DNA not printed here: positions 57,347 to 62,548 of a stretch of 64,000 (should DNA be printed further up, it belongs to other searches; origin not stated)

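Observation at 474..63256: One palindrome-cored repeat family fills nearly every intergenic region (37 half-copies in 64 kb)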

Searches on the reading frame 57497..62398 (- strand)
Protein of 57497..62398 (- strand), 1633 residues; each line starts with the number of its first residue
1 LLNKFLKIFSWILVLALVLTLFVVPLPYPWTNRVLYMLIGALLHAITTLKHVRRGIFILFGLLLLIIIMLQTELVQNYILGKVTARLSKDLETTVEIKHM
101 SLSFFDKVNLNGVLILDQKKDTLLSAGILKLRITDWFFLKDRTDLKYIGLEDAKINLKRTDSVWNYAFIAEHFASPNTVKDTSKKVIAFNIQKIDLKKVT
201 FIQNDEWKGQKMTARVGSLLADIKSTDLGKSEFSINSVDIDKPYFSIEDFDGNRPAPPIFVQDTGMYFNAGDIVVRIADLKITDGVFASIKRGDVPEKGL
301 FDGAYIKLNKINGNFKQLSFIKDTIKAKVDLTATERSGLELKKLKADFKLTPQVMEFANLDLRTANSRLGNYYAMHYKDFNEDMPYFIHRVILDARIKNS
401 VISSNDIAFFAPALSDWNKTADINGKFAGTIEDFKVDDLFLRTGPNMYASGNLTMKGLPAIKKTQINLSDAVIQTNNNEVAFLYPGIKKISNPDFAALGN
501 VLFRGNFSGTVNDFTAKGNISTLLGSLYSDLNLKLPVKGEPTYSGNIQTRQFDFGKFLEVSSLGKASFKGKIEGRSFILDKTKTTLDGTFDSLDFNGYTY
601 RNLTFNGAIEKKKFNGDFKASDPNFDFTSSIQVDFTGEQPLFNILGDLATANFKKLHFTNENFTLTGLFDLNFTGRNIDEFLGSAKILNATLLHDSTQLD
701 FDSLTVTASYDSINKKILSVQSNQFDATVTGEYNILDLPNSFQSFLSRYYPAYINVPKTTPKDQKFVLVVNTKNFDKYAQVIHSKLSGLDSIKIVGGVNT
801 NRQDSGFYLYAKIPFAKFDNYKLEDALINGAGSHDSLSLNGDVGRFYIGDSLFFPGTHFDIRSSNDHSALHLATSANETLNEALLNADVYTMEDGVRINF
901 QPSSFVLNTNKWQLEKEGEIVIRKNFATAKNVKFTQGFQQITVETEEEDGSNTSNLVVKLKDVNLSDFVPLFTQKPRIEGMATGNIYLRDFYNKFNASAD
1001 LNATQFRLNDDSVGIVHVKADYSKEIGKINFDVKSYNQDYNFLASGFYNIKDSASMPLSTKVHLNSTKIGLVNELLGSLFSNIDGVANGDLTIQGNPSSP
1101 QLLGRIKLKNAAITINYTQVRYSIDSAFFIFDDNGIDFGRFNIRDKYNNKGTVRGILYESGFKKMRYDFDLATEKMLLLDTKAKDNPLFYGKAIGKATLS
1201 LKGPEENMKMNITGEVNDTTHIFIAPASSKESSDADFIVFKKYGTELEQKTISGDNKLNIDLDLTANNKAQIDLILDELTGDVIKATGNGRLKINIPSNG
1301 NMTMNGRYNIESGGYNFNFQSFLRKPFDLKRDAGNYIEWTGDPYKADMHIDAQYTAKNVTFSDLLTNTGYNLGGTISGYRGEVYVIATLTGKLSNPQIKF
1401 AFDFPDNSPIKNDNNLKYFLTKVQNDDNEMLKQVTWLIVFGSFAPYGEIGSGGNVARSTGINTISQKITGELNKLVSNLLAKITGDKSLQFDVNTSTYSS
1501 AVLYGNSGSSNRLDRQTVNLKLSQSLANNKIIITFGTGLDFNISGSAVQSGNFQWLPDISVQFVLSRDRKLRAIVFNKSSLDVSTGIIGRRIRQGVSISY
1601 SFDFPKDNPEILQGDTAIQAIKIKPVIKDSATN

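Call 73: search_protein_families(library=pfam, proteins=[window:57497-62398:-], max_evalue=0.001)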
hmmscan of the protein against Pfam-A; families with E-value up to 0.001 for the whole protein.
window:57497-62398:- (1633 aa): 2 families
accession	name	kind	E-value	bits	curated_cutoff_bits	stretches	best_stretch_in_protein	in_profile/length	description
PF04357.19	TamB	-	6.7e-43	147.8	22.4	1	1141-1604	3-381/381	TamB, inner membrane protein subunit of TAM complex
PF05359.17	DUF748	-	1.7e-08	33.4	50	1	47-223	9-184/1037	Domain of Unknown Function (DUF748)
